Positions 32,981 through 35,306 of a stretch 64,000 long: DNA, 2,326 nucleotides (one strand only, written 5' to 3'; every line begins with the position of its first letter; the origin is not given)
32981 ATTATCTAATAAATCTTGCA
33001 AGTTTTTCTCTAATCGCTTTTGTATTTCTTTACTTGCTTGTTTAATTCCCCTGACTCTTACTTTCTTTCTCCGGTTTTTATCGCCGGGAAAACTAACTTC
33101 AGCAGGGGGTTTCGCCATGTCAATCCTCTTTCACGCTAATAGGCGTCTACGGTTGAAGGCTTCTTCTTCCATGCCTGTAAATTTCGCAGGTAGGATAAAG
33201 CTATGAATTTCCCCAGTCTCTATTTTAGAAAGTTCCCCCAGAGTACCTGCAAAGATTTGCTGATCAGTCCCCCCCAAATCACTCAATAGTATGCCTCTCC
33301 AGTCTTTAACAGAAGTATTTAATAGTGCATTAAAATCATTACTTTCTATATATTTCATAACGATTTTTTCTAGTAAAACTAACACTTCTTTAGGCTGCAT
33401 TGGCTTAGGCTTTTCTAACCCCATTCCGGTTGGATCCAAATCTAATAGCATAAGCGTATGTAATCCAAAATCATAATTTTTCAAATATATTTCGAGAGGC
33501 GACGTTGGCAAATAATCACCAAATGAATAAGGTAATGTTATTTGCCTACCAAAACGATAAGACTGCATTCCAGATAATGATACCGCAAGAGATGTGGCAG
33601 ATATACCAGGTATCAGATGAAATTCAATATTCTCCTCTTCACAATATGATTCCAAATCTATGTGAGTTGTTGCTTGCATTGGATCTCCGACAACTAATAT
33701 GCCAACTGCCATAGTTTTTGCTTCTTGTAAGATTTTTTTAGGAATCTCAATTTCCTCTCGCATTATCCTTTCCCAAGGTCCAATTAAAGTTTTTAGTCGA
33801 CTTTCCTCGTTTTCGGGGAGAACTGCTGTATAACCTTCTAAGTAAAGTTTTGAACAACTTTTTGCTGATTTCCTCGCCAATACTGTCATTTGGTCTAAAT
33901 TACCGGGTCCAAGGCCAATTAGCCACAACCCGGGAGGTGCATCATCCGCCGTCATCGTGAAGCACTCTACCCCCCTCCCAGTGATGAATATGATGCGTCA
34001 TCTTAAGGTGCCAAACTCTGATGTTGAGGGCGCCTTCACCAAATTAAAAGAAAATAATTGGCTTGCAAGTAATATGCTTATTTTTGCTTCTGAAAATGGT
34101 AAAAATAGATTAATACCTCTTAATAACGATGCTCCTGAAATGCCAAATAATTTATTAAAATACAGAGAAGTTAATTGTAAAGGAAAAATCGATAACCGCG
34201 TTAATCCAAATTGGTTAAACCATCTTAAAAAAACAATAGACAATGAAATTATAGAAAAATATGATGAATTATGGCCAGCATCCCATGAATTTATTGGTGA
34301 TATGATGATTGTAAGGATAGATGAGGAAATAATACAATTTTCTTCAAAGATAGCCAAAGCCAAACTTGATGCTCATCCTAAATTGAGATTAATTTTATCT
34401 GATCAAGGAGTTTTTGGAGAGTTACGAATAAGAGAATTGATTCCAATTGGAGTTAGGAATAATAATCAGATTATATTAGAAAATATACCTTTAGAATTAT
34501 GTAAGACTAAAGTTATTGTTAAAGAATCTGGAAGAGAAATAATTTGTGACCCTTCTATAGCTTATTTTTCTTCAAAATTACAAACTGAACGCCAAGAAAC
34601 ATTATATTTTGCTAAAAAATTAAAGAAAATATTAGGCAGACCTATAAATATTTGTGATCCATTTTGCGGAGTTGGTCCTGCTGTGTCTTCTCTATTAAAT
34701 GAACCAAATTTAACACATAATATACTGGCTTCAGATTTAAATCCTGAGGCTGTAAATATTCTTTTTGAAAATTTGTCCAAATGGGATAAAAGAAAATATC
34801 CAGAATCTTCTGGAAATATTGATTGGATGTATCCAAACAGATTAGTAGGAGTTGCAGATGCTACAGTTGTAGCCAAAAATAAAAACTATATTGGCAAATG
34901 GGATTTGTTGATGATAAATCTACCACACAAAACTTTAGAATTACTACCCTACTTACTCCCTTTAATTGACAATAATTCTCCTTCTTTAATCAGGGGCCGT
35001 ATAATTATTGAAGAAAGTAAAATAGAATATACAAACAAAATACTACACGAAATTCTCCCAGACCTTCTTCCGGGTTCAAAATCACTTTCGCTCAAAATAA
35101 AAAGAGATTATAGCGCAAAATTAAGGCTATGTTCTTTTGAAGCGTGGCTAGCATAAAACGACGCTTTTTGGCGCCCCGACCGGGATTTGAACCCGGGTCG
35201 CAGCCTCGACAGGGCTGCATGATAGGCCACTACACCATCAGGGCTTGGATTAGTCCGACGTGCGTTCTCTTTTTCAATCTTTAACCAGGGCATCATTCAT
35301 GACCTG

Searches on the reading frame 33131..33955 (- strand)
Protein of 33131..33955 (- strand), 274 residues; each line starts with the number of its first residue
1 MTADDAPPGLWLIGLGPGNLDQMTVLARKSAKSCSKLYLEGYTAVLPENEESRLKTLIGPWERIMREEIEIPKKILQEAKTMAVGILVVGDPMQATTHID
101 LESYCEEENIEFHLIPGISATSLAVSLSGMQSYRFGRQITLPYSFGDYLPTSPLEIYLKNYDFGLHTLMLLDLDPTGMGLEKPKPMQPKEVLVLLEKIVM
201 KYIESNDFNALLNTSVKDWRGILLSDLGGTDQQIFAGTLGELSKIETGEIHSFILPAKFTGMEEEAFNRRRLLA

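Call 44: search_protein_families(library=pfam, proteins=[window:33131-33955:-], max_evalue=0.001)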
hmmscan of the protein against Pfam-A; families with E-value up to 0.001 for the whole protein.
window:33131-33955:- (274 aa): 1 family
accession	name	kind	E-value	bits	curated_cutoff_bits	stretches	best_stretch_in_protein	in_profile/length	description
PF00590.25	TP_methylase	-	3.1e-17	63.7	27.8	1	10-141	2-140/212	Tetrapyrrole (Corrin/Porphyrin) Methylases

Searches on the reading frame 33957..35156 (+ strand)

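Call 44: search_protein_families(library=pfam, proteins=[window:33957-35156:+], max_evalue=0.001)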
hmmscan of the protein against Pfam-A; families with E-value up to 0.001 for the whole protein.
window:33957-35156:+ (399 aa): 2 families
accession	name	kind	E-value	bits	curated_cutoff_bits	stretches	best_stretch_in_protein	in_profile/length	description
PF25133.1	TYW2_N_2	-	3e-07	30.9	27.7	1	91-161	2-71/79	TYW2 N-terminal domain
PF02475.24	TRM5-TYW2_MTfase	-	5e-05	23.8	28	1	187-273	2-80/164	TRM5/TYW2 methyltransferase domain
